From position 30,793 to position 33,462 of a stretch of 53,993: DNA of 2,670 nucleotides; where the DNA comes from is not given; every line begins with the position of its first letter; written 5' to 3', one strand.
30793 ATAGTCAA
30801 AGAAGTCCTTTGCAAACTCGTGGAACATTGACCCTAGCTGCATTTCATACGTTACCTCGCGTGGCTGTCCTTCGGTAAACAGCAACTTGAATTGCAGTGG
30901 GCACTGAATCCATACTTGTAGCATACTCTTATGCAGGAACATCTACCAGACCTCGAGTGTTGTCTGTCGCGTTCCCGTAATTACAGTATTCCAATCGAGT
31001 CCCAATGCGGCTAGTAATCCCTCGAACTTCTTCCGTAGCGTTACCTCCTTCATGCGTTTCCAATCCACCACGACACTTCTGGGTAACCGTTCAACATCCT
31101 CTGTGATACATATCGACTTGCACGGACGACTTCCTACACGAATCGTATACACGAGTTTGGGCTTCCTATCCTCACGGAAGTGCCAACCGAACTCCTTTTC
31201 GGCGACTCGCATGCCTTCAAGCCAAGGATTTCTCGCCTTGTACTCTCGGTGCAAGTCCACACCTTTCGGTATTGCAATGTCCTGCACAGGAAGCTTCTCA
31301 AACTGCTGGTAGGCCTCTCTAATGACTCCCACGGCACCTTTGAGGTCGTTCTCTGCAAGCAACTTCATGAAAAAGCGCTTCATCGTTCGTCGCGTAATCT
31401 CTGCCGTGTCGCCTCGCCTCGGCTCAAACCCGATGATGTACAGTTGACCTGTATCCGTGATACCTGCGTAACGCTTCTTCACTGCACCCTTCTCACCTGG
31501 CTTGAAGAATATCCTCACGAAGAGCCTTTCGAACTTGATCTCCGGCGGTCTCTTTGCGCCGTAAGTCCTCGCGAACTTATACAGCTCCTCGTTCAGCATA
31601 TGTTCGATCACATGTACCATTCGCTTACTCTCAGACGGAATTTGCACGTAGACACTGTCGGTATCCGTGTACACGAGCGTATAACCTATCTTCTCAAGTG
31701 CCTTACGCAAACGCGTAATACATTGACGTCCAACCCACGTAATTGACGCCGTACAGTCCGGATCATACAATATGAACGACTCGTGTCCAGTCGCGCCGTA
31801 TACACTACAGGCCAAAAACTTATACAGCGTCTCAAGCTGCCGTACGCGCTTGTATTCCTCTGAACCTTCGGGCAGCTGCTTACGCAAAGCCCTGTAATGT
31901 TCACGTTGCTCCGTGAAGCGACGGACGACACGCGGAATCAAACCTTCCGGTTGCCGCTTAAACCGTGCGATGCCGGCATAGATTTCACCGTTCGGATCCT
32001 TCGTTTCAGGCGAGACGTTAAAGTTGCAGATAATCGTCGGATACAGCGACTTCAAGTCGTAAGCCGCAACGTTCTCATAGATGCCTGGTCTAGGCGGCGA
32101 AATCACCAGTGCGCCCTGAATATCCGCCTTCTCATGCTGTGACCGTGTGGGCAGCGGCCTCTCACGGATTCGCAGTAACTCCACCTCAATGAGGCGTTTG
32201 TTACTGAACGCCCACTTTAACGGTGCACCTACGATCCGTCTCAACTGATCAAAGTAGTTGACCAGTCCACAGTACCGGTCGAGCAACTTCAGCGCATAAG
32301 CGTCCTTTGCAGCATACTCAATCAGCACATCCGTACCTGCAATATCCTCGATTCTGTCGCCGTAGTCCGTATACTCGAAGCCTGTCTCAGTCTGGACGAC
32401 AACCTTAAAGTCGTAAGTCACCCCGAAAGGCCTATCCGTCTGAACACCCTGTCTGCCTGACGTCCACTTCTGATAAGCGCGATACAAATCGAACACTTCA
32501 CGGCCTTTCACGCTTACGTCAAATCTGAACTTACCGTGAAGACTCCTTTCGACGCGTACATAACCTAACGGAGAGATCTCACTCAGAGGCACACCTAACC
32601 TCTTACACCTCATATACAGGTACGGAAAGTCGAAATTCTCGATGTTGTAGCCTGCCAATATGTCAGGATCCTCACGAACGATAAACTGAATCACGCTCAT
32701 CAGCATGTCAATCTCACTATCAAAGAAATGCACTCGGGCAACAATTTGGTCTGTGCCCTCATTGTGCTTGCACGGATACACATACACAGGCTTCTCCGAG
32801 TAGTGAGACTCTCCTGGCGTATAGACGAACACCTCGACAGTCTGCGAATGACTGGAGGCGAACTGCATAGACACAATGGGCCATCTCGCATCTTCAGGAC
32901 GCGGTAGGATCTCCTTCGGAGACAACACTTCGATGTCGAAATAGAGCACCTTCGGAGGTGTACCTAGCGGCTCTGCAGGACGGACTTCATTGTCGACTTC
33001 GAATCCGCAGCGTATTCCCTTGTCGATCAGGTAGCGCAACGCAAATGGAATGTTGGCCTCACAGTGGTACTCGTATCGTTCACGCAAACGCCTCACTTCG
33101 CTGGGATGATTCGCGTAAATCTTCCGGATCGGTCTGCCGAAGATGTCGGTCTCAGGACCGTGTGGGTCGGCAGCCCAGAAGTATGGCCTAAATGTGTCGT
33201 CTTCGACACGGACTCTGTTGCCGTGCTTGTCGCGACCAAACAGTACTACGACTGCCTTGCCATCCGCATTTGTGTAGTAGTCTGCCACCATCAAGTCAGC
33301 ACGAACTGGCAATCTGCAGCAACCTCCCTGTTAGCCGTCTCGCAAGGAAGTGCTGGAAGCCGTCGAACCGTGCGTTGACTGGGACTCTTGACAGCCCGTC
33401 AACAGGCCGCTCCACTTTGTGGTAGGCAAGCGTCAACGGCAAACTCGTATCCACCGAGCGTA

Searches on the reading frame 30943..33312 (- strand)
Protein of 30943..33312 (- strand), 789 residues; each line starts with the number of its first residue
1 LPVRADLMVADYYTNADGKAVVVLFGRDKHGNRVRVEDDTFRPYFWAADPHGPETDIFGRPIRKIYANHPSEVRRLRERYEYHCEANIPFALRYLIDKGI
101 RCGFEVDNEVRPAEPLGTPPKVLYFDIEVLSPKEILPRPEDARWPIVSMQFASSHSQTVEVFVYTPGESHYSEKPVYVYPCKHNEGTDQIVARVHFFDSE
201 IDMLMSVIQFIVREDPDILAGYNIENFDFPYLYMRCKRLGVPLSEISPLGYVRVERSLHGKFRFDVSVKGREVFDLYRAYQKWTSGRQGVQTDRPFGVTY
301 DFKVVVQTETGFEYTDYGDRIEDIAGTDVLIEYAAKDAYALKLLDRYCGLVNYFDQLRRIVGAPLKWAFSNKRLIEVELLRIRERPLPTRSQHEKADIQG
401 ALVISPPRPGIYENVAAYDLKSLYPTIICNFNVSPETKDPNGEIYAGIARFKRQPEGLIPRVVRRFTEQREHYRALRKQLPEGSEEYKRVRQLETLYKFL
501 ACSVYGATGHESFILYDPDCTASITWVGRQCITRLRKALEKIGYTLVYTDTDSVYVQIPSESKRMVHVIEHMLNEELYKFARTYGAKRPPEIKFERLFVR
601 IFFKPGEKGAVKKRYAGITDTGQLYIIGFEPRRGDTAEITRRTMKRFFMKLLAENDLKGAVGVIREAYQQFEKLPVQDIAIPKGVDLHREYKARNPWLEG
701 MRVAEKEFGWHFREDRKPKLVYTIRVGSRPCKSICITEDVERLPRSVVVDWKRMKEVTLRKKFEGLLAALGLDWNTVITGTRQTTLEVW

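Call 16: search_protein_families(library=pfam, proteins=[window:30943-33312:-], max_evalue=0.01)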
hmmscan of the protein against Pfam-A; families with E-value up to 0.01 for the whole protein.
window:30943-33312:- (789 aa): 2 families
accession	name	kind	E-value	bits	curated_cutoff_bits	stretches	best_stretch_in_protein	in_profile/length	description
PF00136.26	DNA_pol_B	-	4.4e-28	98.7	23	1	387-684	30-367/453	DNA polymerase family B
PF03104.25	DNA_pol_B_exo1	-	8.7e-24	84.7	23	1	108-282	48-230/242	DNA polymerase family B, exonuclease domain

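Call 60: search_dna_similar(query=window:30943-33312:-, collection=phages, mode=protein, max_evalue=0.00001, max_rows=20)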
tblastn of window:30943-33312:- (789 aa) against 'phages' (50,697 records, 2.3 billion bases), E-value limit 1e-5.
Records with a match: 1092; places in all: 1092; records where one place covers at least 80% of the query: 65.
Best place of each record, by identity: <60% 1092.
By first word of the organism name: Synechococcus 365; Escherichia 255; Cyanophage 61; Acinetobacter 61; Vibrio 40; Halorubrum 39; Prochlorococcus 24; Klebsiella 24; Shigella 21; Haloarcula 19; and 40 more.
By host as written in the record: - 239; Synechococcus 107; Escherichia coli 99; Synechococcus sp. 35; Synechococcus sp. WH7803 26; Halorubrum sp. 24; Synechococcus sp. WH8102 20; Acinetobacter baumannii 18; and 227 more.
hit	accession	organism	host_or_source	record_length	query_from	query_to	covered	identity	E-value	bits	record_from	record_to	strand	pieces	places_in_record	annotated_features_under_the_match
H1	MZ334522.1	Halorubrum tailed virus 27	Halorubrum sp.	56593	51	786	93%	26.3%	4e-42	172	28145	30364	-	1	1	DNA polymerase elongation subunit family B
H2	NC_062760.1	Halorubrum tailed virus 27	Halorubrum sp.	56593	51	786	93%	26.3%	4e-42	172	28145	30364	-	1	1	DNA polymerase elongation subunit family B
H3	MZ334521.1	Halorubrum tailed virus 25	Halorubrum sp.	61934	14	786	98%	24.8%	4e-40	166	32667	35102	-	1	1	DNA polymerase elongation subunit family B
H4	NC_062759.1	Halorubrum tailed virus 25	Halorubrum sp.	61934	14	786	98%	24.8%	4e-40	166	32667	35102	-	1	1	DNA polymerase elongation subunit family B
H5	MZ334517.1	Halorubrum virus HRTV-2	Halorubrum sp.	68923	7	785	99%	23.9%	3e-32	141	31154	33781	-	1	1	DNA polymerase elongation subunit family B | hypothetical protein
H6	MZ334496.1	Halorubrum tailed virus 10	Halorubrum sp.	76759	22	789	97%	24.3%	2e-36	155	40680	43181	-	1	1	DNA polymerase elongation subunit family B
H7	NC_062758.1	Halorubrum tailed virus 10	Halorubrum sp.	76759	22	789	97%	24.3%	2e-36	155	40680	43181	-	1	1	DNA polymerase elongation subunit family B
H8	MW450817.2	Halorubrum virus VOLN27B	Halorubrum sp. LN27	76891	22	789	97%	24.2%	3e-38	160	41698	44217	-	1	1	DNA polymerase elongation subunit family B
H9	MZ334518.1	Halorubrum virus HRTV-11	Halorubrum sp.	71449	7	785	99%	23.8%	1e-31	139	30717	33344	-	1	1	DNA polymerase elongation subunit family B | hypothetical protein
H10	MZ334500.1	Halorubrum virus HRTV-26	Halorubrum sp.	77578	22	789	97%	24.2%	5e-37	156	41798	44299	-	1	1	DNA polymerase elongation subunit family B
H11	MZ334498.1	Halorubrum virus HRTV-20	Halorubrum sp.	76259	22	789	97%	24.0%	3e-36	154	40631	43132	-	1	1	DNA polymerase elongation subunit family B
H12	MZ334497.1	Halorubrum virus HRTV-18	Halorubrum sp.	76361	22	789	97%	24.0%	3e-36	154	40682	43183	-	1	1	DNA polymerase elongation subunit family B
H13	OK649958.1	Hardygib1 virus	Haloferax gibbonsii Ma2.38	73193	22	789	97%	24.0%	5e-36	153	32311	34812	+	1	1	DNA polymerase elongation subunit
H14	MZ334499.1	Halorubrum virus HRTV-22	Halorubrum sp.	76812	22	789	97%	23.9%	3e-36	154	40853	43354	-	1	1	DNA polymerase elongation subunit family B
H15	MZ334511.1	Halorubrum virus HRTV-21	Halorubrum sp.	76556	22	789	97%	23.9%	2e-35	151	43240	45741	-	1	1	DNA polymerase elongation subunit family B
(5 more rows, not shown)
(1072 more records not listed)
